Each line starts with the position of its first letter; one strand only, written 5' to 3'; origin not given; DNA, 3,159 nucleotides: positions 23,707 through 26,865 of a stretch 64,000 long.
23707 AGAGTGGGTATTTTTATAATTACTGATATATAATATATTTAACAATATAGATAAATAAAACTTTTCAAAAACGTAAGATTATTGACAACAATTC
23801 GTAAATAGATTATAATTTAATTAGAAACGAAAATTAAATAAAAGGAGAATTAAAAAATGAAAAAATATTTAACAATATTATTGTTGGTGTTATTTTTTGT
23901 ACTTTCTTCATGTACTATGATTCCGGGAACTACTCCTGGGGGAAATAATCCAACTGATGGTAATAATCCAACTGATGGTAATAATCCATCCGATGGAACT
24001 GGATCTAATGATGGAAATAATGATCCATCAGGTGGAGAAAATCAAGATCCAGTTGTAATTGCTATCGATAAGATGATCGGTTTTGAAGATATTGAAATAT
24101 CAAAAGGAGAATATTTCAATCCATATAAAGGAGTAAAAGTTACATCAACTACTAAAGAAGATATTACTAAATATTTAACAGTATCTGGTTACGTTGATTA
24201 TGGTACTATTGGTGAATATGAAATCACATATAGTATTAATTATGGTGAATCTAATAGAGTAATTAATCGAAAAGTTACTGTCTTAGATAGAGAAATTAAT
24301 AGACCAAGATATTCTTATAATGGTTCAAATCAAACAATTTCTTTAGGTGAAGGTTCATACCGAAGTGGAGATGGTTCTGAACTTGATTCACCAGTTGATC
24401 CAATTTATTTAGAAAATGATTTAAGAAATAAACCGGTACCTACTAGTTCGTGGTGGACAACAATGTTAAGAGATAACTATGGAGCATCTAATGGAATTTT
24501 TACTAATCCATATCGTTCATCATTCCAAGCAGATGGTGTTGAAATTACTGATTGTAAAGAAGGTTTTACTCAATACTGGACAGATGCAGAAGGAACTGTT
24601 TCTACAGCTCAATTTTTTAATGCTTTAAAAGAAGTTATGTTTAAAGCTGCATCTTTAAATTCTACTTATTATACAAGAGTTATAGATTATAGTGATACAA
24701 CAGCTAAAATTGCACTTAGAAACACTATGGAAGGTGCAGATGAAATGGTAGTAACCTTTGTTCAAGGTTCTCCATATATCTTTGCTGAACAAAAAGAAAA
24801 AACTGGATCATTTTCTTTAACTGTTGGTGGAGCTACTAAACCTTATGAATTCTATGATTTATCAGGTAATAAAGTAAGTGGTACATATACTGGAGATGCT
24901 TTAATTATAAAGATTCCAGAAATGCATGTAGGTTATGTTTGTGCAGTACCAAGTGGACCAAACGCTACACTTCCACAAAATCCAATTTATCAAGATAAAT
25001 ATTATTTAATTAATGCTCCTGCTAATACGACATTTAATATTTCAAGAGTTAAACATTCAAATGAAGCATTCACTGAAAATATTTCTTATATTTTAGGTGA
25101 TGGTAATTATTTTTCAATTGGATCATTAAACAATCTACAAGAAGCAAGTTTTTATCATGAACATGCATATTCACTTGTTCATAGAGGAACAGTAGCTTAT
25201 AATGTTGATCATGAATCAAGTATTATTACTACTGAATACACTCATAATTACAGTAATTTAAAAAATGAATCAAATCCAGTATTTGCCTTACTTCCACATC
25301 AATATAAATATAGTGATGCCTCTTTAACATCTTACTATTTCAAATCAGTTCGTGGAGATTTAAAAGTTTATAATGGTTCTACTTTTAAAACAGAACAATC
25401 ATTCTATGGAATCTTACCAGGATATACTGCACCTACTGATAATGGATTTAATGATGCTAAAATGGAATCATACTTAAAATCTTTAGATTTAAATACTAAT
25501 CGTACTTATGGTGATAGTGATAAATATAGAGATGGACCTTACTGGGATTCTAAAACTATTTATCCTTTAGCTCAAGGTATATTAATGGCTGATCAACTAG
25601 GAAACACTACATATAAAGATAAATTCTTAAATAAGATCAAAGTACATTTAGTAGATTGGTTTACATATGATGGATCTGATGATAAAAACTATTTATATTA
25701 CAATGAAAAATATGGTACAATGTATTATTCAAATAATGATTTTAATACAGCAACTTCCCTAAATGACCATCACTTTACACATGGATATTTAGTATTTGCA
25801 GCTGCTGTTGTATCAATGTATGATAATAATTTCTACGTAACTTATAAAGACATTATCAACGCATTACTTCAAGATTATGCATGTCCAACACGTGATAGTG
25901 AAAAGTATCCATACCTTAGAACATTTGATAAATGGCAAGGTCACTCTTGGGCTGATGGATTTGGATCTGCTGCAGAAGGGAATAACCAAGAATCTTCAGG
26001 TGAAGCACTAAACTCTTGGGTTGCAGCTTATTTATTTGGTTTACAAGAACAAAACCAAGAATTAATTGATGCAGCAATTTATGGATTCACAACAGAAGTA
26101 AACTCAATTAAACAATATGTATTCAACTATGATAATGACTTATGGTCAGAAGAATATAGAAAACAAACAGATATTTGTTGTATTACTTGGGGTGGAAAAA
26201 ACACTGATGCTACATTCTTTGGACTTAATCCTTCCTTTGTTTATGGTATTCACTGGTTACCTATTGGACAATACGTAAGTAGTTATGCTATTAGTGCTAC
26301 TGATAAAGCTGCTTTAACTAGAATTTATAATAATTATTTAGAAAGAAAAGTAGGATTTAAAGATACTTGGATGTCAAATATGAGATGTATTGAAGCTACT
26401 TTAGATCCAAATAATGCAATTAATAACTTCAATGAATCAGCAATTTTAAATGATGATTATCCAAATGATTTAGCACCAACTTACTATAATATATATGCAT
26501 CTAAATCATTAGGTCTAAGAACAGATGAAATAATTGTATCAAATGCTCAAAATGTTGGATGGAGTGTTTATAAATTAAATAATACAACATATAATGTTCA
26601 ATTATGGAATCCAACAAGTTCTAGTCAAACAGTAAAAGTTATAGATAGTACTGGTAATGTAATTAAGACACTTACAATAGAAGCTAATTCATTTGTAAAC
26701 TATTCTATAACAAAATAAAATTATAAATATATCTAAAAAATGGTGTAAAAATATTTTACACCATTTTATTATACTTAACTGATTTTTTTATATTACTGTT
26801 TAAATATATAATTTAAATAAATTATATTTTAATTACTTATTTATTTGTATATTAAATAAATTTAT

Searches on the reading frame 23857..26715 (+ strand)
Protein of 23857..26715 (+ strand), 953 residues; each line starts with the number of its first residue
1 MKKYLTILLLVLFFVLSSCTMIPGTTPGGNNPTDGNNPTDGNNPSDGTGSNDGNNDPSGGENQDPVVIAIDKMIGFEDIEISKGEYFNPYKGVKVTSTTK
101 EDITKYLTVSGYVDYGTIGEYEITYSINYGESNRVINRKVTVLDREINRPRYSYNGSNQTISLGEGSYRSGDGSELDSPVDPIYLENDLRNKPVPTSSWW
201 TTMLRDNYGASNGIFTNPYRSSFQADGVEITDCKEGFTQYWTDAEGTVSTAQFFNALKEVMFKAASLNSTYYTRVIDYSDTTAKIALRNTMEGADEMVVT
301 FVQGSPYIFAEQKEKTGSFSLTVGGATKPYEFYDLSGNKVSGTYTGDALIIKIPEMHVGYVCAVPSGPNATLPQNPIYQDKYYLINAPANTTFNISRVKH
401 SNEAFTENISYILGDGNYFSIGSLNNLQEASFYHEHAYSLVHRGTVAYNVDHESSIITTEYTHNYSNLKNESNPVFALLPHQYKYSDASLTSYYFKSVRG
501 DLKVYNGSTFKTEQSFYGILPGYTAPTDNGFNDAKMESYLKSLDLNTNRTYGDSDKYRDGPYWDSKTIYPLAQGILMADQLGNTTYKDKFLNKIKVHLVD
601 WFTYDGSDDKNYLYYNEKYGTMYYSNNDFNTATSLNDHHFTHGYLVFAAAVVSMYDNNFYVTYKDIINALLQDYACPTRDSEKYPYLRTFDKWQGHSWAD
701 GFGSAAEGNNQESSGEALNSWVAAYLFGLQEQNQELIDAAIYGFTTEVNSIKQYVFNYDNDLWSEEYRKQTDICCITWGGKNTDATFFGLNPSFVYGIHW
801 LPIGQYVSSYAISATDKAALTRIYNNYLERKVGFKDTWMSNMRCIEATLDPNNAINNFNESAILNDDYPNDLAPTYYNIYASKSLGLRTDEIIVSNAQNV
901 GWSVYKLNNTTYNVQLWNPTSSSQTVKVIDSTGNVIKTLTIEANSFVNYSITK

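Call 60: search_protein_families(library=pfam, proteins=[window:23857-26715:+], max_evalue=0.00001)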
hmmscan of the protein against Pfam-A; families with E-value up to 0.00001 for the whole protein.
window:23857-26715:+ (953 aa): 3 families
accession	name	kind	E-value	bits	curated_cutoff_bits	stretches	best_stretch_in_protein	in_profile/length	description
PF17652.7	Glyco_hydro81C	-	4.6e-45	154.8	25.6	1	557-862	27-333/349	Glycosyl hydrolase family 81 C-terminal domain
PF16403.11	Bact_surface_Ig-like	-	2.8e-09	37.3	27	1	75-142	5-71/71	Bacterial surface protein, Ig-like domain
PF03639.19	Glyco_hydro_81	-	2.8e-06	27.2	25.6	1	190-315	11-139/323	Glycosyl hydrolase family 81 N-terminal domain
